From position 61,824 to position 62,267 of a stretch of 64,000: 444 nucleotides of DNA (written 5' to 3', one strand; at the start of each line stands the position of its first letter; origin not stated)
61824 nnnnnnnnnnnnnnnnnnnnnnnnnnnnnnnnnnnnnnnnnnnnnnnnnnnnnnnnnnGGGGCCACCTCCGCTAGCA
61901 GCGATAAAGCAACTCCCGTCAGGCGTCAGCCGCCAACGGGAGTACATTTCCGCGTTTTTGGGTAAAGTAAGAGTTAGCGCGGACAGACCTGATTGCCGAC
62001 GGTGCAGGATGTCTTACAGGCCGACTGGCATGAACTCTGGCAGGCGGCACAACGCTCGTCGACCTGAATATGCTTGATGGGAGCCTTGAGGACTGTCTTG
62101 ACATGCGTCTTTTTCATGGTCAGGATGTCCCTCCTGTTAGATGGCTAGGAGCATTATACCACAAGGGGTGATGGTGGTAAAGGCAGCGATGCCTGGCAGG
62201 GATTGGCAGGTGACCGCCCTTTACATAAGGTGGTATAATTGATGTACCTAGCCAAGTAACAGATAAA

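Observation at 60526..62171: Unannotated SCIFF precursor peptide gene (47 aa) with its radical-SAM maturase; absent from the ORF track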

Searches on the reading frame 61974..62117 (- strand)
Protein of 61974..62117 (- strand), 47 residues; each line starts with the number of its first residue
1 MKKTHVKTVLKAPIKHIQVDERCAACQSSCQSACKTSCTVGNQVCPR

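Call 3: search_protein_families(library=ncbifam, proteins=[window:61977-62117:-], max_evalue=0.01)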
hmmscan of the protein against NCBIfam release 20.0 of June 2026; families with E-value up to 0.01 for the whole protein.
seq(47 aa): 1 family
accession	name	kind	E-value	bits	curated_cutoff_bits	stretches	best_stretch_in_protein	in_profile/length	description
TIGR03973.1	six_Cys_in_45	equivalog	8.2e-17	60.9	50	1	5-45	2-42/43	six-cysteine ranthipeptide SCIFF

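Call 4: search_protein_families(library=pfam, proteins=[window:61977-62117:-], max_evalue=0.01)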
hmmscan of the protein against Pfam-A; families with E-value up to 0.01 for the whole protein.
seq(47 aa): 1 family
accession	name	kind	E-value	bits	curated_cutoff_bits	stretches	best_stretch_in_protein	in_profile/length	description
PF13165.11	SCIFF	-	3.8e-17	62.3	27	1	5-46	2-43/44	Six-cysteine peptide SCIFF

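Call 12: find_encoding_contigs(protein=window:61974-62117:-, flank=3000, max_places=6)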
Protein window:61974-62117:- (47 aa): 5 contigs read that carry it; 1 place shown.
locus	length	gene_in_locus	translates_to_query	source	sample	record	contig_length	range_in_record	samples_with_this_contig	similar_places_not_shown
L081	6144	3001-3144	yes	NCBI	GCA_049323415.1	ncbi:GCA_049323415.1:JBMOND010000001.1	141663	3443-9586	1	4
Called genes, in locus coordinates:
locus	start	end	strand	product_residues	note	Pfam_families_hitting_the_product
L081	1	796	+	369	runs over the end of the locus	PF02653:BPD_transp_2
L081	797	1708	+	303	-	PF02653:BPD_transp_2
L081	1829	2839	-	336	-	PF23473:LysM3_LYK4_5 (faint), PF01476:LysM, PF01551:Peptidase_M23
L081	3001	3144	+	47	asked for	PF13165:SCIFF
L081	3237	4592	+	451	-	PF04055:Radical_SAM, PF13353:Fer4_12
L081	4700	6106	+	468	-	PF01476:LysM, PF07501:G5, PF01551:Peptidase_M23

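Call 14: list_cluster_members(proteins=[window:61974-62117:-, window:60526-61881:-])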
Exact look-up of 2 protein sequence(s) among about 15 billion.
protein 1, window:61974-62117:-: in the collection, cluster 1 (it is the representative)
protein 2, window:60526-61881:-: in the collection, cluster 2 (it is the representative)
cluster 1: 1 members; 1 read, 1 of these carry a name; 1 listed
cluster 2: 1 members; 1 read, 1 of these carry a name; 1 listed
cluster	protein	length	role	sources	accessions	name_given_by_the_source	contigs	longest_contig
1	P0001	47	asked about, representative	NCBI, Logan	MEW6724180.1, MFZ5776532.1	MAG: six-cysteine ranthipeptide SCIFF [Bacillota bacterium]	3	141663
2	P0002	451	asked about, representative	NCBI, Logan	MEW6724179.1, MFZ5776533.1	MAG: thioether cross-link-forming SCIFF peptide maturase [Bacillota bacterium]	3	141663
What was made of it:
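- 61974..62117 (-): scfA: 47-aa SCIFF precursor. Predicted leader is residues 1-20 or so (HVKTVL motif). The core carries Cys23, 26, 30, 34, 38, 45 and Thr36/Thr39. Called and named SCIFF in GCA_049323415.1 (calls 12, 14).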

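Call 25: find_homologous_proteins(query=window:61977-62117:-, max_evalue=0.001)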
Query seq(47 aa) (47 aa): 791 proteins with E <= 0.001 among 833 candidates; the best 120 are listed.
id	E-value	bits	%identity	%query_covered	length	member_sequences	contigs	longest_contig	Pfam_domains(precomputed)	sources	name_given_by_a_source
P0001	2.0e-23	97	100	100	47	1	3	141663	PF13165.12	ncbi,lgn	ncbi:MAG: six-cysteine ranthipeptide SCIFF [Bacillota bacterium]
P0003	1.4e-15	73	74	91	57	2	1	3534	PF13165.12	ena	-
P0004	2.4e-14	69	68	100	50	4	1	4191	PF13165.12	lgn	-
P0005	1.3e-13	67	67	91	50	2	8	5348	PF13165.12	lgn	-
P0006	1.2e-12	64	72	91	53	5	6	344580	PF13165.12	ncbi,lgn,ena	ncbi:MAG: six-cysteine ranthipeptide SCIFF [Bacillota bacterium]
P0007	9.9e-11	58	67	91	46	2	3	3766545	PF13165.12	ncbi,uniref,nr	ncbi:six-cysteine ranthipeptide SCIFF [Dehalobacterium formicoaceticum]|uniref:Six-cysteine ranthipe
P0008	4.2e-10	56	60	91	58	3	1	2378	PF13165.12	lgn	-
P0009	7.9e-10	55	65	91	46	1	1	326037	PF13165.12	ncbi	ncbi:MAG: six-cysteine ranthipeptide SCIFF [Dehalobacterium sp.]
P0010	1.7e-9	54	57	98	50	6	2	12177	PF13165.12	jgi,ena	jgi:predicted ribosomally synthesized six-cysteine peptide SCIFF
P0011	3.0e-9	53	63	91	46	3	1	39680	PF13165.12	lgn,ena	-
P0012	3.9e-9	53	62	100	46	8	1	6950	PF13165.12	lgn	-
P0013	4.0e-9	53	61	98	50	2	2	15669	PF13165.12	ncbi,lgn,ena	-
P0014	5.2e-9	53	56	91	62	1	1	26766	PF13165.12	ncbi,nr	ncbi:MAG: six-cysteine ranthipeptide SCIFF [Peptococcaceae bacterium]|nr:six-cysteine ranthipeptide 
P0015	5.7e-9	53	57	98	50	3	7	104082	PF13165.12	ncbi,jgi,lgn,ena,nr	ncbi:MAG: six-cysteine ranthipeptide SCIFF [Syntrophomonadaceae bacterium]|jgi:predicted ribosomally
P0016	6.1e-9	53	59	94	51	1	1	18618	PF13165.12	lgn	-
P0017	6.4e-9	52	59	98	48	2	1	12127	PF13165.12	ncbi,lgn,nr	ncbi:MAG: six-cysteine ranthipeptide SCIFF [Bacillota bacterium]|nr:six-cysteine ranthipeptide SCIFF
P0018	7.3e-9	52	59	98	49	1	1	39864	PF13165.12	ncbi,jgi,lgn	-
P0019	7.5e-9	52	60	91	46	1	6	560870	PF13165.12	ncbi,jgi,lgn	ncbi:MAG: six-cysteine ranthipeptide SCIFF [Bacillota bacterium]|jgi:predicted ribosomally synthesiz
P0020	9.5e-9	52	63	91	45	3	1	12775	PF13165.12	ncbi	ncbi:MAG: six-cysteine ranthipeptide SCIFF [Chitinophagales bacterium]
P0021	1.1e-8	52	60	91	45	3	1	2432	PF13165.12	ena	-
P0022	1.2e-8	52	63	91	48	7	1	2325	PF13165.12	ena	-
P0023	1.2e-8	52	62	100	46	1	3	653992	PF13165.12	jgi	-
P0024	1.3e-8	52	58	91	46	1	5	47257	PF13165.12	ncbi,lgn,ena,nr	ncbi:MAG: six-cysteine peptide SCIFF [Peptococcaceae bacterium]|nr:six-cysteine peptide SCIFF [Pepto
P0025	1.4e-8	51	60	91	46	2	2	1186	PF13165.12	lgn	-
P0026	1.7e-8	51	60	91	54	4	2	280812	PF13165.12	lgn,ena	-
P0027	1.8e-8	51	63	91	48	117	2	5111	PF13165.12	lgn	-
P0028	1.8e-8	51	60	91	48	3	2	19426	PF13165.12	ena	-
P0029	1.9e-8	51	58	96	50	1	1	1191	PF13165.12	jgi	-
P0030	2.0e-8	51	54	98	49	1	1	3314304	PF13165.12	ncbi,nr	ncbi:six-cysteine ranthipeptide SCIFF [Zhaonella formicivorans]|nr:six-cysteine ranthipeptide SCIFF 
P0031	2.0e-8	51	59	94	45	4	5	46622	PF13165.12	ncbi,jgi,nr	ncbi:MAG: six-cysteine peptide SCIFF [Syntrophomonadaceae bacterium]|nr:six-cysteine peptide SCIFF [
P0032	2.4e-8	51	63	91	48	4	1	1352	PF13165.12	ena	-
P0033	2.5e-8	51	63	91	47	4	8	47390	PF13165.12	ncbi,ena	-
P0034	2.7e-8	51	58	96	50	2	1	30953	PF13165.12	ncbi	ncbi:MAG: six-cysteine ranthipeptide SCIFF [Bacillota bacterium]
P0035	2.8e-8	51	58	91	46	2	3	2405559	PF13165.12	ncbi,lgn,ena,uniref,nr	ncbi:MAG TPA: six-cysteine peptide SCIFF [Syntrophothermus lipocalidus]|uniref:Six-cysteine peptide 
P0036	2.9e-8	50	58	91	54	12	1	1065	PF13165.12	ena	-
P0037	3.1e-8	50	59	94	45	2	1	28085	PF13165.12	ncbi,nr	ncbi:MAG: six-cysteine ranthipeptide SCIFF [Oscillospiraceae bacterium]|nr:six-cysteine ranthipeptid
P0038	3.2e-8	50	58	91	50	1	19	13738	PF13165.12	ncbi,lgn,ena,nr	ncbi:MAG: six-cysteine ranthipeptide SCIFF [Desulfotomaculaceae bacterium]|nr:six-cysteine ranthipep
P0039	3.3e-8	50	57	100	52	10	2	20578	PF13165.12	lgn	-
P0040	3.4e-8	50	58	91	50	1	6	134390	PF13165.12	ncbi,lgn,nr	ncbi:MAG: six-cysteine peptide SCIFF [Pelotomaculum sp.]|nr:six-cysteine peptide SCIFF [Pelotomaculu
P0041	3.5e-8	50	56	96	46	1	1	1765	PF13165.12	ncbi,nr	ncbi:MAG: six-cysteine peptide SCIFF [Syntrophomonadaceae bacterium]|nr:six-cysteine peptide SCIFF [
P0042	3.8e-8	50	60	91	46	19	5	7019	PF13165.12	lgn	-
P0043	3.8e-8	50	57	100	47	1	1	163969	PF13165.12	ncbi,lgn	ncbi:putative ribosomally synthesized six-cysteine peptide SCIFF [Desulfitispora alkaliphila]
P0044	4.0e-8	50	56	91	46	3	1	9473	PF13165.12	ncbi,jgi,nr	ncbi:MAG: six-cysteine ranthipeptide SCIFF [Gracilibacteraceae bacterium]|jgi:predicted ribosomally 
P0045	4.3e-8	50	63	91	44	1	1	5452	PF13165.12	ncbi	ncbi:MAG: six-cysteine ranthipeptide SCIFF [Methylocystaceae bacterium]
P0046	4.3e-8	50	63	91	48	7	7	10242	PF13165.12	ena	-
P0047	4.6e-8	50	60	91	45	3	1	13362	PF13165.12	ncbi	ncbi:MAG: six-cysteine ranthipeptide SCIFF [Candidatus Saccharibacteria bacterium]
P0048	4.6e-8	50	62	89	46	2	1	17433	PF13165.12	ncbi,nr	ncbi:MAG TPA: six-cysteine ranthipeptide SCIFF [Clostridia bacterium]|nr:six-cysteine ranthipeptide 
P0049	4.9e-8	50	56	91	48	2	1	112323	PF13165.12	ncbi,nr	ncbi:six-cysteine ranthipeptide SCIFF [Desulfurispora thermophila]|nr:six-cysteine ranthipeptide SCI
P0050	5.1e-8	50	63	87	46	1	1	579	PF13165.12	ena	-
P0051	5.4e-8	50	60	91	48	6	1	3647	PF13165.12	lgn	-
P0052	6.1e-8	49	58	91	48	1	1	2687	PF13165.12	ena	-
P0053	6.4e-8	49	64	87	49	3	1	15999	PF13165.12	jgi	jgi:predicted ribosomally synthesized six-cysteine peptide SCIFF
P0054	6.6e-8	49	58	91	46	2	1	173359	PF13165.12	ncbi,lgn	ncbi:MAG: six-cysteine ranthipeptide SCIFF [Bacillota bacterium]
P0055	6.6e-8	49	58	91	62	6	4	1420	PF13165.12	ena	-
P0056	6.7e-8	49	58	91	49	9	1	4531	PF13165.12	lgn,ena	-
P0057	6.9e-8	49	58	91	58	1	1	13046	PF13165.12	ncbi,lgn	-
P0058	7.2e-8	49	60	91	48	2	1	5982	PF13165.12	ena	-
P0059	7.4e-8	49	62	89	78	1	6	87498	PF13165.12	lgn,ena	-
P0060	7.4e-8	49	60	89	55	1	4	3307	PF13165.12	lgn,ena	-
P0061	7.5e-8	49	58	91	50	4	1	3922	PF13165.12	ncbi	ncbi:MAG: six-cysteine ranthipeptide SCIFF [Desulfotomaculaceae bacterium]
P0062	7.8e-8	49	60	91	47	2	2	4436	PF13165.12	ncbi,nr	ncbi:MAG: six-cysteine ranthipeptide SCIFF [Quinella sp. 1Q7]|nr:six-cysteine ranthipeptide SCIFF [Q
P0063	8.6e-8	49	58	91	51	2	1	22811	PF13165.12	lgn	-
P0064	8.6e-8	49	54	98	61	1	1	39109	PF13165.12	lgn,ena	-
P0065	8.6e-8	49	58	91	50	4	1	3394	PF13165.12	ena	-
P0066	8.7e-8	49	58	91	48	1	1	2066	PF13165.12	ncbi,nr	ncbi:MAG: six-cysteine ranthipeptide SCIFF [Selenomonadaceae bacterium]|nr:six-cysteine ranthipeptid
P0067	8.7e-8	49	61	87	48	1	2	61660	PF13165.12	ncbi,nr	ncbi:MAG: six-cysteine ranthipeptide SCIFF [Firmicutes bacterium]|nr:six-cysteine ranthipeptide SCIF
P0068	8.8e-8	49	63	91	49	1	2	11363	PF13165.12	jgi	jgi:predicted ribosomally synthesized six-cysteine peptide SCIFF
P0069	9.3e-8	49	56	91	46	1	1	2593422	PF13165.12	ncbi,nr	ncbi:six-cysteine ranthipeptide SCIFF [Selenomonas sp. TAMA-11512]|nr:six-cysteine ranthipeptide SCI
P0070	9.4e-8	49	58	91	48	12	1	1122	PF13165.12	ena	-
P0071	9.6e-8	49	56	91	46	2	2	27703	PF13165.12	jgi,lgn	jgi:predicted ribosomally synthesized six-cysteine peptide SCIFF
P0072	9.7e-8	49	57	98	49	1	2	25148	PF13165.12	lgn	-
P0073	9.8e-8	49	58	91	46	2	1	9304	PF13165.12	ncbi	-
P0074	9.9e-8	49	58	91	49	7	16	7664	PF13165.12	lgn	-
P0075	1.0e-7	49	58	91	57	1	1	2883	PF13165.12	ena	-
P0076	1.0e-7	49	56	91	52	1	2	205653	PF13165.12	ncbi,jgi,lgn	ncbi:MAG: six-cysteine ranthipeptide SCIFF [Bacillota bacterium]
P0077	1.1e-7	49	60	91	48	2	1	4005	PF13165.12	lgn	-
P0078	1.1e-7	49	58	96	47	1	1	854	PF13165.12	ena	-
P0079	1.2e-7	49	56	91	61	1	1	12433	PF13165.12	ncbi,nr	ncbi:MAG: six-cysteine peptide SCIFF [Firmicutes bacterium]|nr:six-cysteine peptide SCIFF [Bacillota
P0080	1.2e-7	49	58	91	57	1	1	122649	PF13165.12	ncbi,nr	ncbi:MAG: six-cysteine peptide SCIFF [Firmicutes bacterium]|nr:six-cysteine peptide SCIFF [Bacillota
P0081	1.2e-7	49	58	91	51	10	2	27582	PF13165.12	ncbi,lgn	ncbi:MAG: six-cysteine ranthipeptide SCIFF [Clostridia bacterium]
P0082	1.3e-7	49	56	91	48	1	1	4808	PF13165.12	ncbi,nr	ncbi:MAG: six-cysteine ranthipeptide SCIFF [Selenomonadaceae bacterium]|nr:six-cysteine ranthipeptid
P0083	1.3e-7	48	60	91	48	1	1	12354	PF13165.12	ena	-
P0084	1.3e-7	48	58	91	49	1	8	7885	PF13165.12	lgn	-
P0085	1.3e-7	48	56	91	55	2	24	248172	PF13165.12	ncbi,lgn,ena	-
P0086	1.3e-7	48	57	100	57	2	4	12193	PF13165.12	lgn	-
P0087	1.4e-7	48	56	91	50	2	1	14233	PF13165.12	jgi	-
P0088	1.4e-7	48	59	98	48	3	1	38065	PF13165.12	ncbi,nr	ncbi:six-cysteine ranthipeptide SCIFF [Selenomonadales bacterium OttesenSCG-928-I06]|nr:six-cysteine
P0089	1.4e-7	48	54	98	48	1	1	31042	PF13165.12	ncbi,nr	ncbi:MAG: six-cysteine peptide SCIFF [Syntrophomonadaceae bacterium]|nr:six-cysteine peptide SCIFF [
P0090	1.4e-7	48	58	91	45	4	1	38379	PF13165.12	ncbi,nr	ncbi:MAG: six-cysteine peptide SCIFF [Syntrophomonadaceae bacterium]|nr:six-cysteine peptide SCIFF [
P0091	1.4e-7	48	56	91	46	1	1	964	PF13165.12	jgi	-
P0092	1.5e-7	48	58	91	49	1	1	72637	PF13165.12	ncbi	ncbi:MAG: six-cysteine ranthipeptide SCIFF [Bacillota bacterium]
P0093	1.5e-7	48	68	87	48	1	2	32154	PF13165.12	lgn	-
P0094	1.5e-7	48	56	91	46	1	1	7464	PF13165.12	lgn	-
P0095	1.5e-7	48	63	87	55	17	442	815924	PF13165.12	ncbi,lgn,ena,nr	ncbi:MAG: six-cysteine ranthipeptide SCIFF [Clostridiales bacterium]|nr:six-cysteine ranthipeptide S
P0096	1.6e-7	48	56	96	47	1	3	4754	PF13165.12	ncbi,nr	ncbi:MAG: six-cysteine ranthipeptide SCIFF [Syntrophomonas sp.]|nr:six-cysteine ranthipeptide SCIFF 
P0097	1.6e-7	48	58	91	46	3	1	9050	PF13165.12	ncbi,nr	ncbi:MAG: six-cysteine ranthipeptide SCIFF [Peptococcaceae bacterium]|nr:six-cysteine ranthipeptide 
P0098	1.7e-7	48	60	91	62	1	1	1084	PF13165.12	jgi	-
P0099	1.7e-7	48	61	87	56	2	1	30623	PF13165.12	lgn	-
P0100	1.7e-7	48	57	98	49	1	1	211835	PF13165.12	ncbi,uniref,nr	ncbi:six-cysteine ranthipeptide SCIFF [Calderihabitans maritimus]|uniref:Six-cysteine peptide SCIFF 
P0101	1.7e-7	48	58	91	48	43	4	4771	PF13165.12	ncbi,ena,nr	ncbi:MAG: six-cysteine ranthipeptide SCIFF [Selenomonadaceae bacterium]|nr:six-cysteine ranthipeptid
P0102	1.7e-7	48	61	87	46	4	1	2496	PF13165.12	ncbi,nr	ncbi:MAG TPA: six-cysteine ranthipeptide SCIFF [Syntrophomonadaceae bacterium]|nr:six-cysteine ranth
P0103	1.7e-7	48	59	87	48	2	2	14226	PF13165.12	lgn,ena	-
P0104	1.8e-7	48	56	91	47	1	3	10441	PF13165.12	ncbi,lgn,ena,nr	ncbi:MAG: six-cysteine peptide SCIFF [Clostridiaceae bacterium]|nr:six-cysteine peptide SCIFF [Clost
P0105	1.8e-7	48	58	91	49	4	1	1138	PF13165.12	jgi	-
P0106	1.8e-7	48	58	91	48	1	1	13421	PF13165.12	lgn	-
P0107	1.8e-7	48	58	91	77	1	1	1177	PF13165.12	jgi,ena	-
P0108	1.9e-7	48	56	91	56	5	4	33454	PF13165.12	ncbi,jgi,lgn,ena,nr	ncbi:MAG TPA: six-cysteine ranthipeptide SCIFF [Eubacteriales bacterium]|nr:six-cysteine ranthipepti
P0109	2.0e-7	48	58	91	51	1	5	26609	PF13165.12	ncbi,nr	ncbi:MAG: six-cysteine ranthipeptide SCIFF [Firmicutes bacterium]|nr:six-cysteine ranthipeptide SCIF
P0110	2.0e-7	48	60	91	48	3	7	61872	PF13165.12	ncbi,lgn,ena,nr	ncbi:MAG: six-cysteine ranthipeptide SCIFF [Selenomonadaceae bacterium]|nr:six-cysteine ranthipeptid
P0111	2.1e-7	48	53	100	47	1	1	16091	PF13165.12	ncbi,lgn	ncbi:MAG: six-cysteine ranthipeptide SCIFF [Bacillota bacterium]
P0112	2.1e-7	48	60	91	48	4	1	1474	PF13165.12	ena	-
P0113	2.2e-7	48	57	94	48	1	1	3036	PF13165.12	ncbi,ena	-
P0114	2.3e-7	48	59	91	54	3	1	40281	PF13165.12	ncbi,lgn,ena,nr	ncbi:MAG: six-cysteine ranthipeptide SCIFF [Peptococcaceae bacterium]|nr:six-cysteine ranthipeptide 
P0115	2.3e-7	48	59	87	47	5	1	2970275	PF13165.12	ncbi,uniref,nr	ncbi:hypothetical protein Csac_1190 [Caldicellulosiruptor saccharolyticus DSM 8903]|uniref:Six-cyste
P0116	2.4e-7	48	60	96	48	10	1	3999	PF13165.12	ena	-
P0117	2.4e-7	48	58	91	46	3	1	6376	PF13165.12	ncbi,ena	-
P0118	2.4e-7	48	52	98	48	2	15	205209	PF13165.12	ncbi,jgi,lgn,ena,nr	ncbi:MAG: hypothetical protein PWQ96_665 [Clostridia bacterium]|jgi:predicted ribosomally synthesize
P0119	2.4e-7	48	63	87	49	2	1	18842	PF13165.12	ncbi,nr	ncbi:MAG: six-cysteine peptide SCIFF [Firmicutes bacterium]|nr:six-cysteine peptide SCIFF [Bacillota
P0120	2.4e-7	48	58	91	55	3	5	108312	PF13165.12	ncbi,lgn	-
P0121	2.4e-7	48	60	91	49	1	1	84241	PF13165.12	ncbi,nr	ncbi:MAG: six-cysteine ranthipeptide SCIFF [Firmicutes bacterium]|nr:six-cysteine ranthipeptide SCIF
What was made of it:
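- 791 database homologues have E <= 1e-3 (call 25).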

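Call 37: find_encoding_contigs(protein=P0003, flank=5000, max_places=3)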
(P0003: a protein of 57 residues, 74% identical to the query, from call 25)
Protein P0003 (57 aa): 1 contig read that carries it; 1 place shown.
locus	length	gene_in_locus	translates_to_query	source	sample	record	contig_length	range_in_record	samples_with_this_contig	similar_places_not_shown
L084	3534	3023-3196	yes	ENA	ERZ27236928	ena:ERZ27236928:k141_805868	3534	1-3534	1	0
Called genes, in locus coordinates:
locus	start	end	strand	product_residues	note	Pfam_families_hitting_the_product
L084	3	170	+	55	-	?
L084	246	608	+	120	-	-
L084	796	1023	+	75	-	-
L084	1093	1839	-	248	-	-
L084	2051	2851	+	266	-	PF00106:adh_short, PF13561:adh_short_C2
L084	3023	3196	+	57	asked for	PF13165:SCIFF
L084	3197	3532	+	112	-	?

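Call 38: find_encoding_contigs(protein=P0004, flank=5000, max_places=3)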
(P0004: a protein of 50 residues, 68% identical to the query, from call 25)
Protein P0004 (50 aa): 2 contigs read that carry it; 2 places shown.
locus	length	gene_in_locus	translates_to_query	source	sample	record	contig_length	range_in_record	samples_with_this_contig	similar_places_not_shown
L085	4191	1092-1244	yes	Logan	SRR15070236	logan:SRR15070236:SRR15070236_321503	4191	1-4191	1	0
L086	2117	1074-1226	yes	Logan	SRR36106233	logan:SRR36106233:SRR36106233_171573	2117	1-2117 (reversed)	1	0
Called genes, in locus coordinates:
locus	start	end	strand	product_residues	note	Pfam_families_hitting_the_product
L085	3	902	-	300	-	?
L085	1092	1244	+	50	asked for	PF13165:SCIFF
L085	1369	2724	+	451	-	PF04055:Radical_SAM, PF13353:Fer4_12, PF13186:SPASM (weak)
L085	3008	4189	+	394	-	?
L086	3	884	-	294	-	?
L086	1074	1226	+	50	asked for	PF13165:SCIFF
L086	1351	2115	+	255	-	?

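Call 39: find_encoding_contigs(protein=P0005, flank=5000, max_places=3)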
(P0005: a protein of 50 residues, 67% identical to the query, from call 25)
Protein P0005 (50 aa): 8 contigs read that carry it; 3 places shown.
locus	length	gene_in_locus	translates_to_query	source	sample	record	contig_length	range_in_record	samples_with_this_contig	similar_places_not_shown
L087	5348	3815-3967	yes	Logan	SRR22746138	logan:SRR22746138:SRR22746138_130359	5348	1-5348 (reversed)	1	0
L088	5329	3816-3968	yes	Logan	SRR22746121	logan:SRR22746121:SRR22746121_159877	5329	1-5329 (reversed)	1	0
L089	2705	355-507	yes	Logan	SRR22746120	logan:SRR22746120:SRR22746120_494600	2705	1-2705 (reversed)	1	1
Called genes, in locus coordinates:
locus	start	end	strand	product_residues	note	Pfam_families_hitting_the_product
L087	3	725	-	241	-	?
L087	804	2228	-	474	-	PF00496:SBP_bac_5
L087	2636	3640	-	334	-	PF01476:LysM, PF23473:LysM3_LYK4_5 (faint), PF01476:LysM, PF01551:Peptidase_M23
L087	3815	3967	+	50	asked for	PF13165:SCIFF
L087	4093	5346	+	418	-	?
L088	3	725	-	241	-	?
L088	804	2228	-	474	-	PF00496:SBP_bac_5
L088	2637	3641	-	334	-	PF01476:LysM, PF23473:LysM3_LYK4_5 (faint), PF01476:LysM, PF01551:Peptidase_M23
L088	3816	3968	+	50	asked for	PF13165:SCIFF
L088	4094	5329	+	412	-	?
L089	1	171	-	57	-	?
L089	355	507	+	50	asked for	PF13165:SCIFF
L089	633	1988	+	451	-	PF04055:Radical_SAM, PF13353:Fer4_12, PF13186:SPASM (weak)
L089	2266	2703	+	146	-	?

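Call 40: find_encoding_contigs(protein=P0006, flank=7000, max_places=3)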
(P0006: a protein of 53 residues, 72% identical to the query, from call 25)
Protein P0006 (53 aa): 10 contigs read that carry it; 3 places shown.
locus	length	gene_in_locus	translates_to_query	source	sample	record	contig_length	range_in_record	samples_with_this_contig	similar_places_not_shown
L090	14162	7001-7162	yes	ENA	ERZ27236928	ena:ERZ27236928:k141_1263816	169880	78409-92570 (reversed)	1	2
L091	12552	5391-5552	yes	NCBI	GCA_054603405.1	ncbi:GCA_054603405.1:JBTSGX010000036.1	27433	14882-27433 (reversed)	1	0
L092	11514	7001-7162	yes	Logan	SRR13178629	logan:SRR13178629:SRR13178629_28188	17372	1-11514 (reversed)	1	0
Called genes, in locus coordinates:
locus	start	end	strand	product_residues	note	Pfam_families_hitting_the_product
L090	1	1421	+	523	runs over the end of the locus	PF00583:Acetyltransf_1 (faint), PF13527:Acetyltransf_9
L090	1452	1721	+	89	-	PF00293:NUDIX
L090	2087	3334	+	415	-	PF08240:ADH_N, PF16912:Glu_dehyd_C (weak), PF00107:ADH_zinc_N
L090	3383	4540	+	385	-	PF00465:Fe-ADH, PF13685:Fe-ADH_2, PF25137:ADH_Fe_C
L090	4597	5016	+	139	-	-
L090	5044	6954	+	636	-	PF02730:AFOR_N, PF01314:AFOR_C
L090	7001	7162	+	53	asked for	PF13165:SCIFF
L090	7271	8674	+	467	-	PF04055:Radical_SAM, PF13353:Fer4_12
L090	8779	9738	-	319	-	PF01476:LysM, PF23473:LysM3_LYK4_5 (faint), PF01476:LysM, PF01551:Peptidase_M23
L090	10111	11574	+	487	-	PF01476:LysM, PF07501:G5, PF01551:Peptidase_M23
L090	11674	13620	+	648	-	PF09587:PGA_cap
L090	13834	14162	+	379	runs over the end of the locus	PF13200:DUF4015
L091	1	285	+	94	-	PF00293:NUDIX (faint)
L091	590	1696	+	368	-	PF08240:ADH_N, PF16912:Glu_dehyd_C (weak), PF00107:ADH_zinc_N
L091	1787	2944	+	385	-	PF00465:Fe-ADH, PF13685:Fe-ADH_2, PF25137:ADH_Fe_C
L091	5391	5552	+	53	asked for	PF13165:SCIFF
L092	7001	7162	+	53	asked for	PF13165:SCIFF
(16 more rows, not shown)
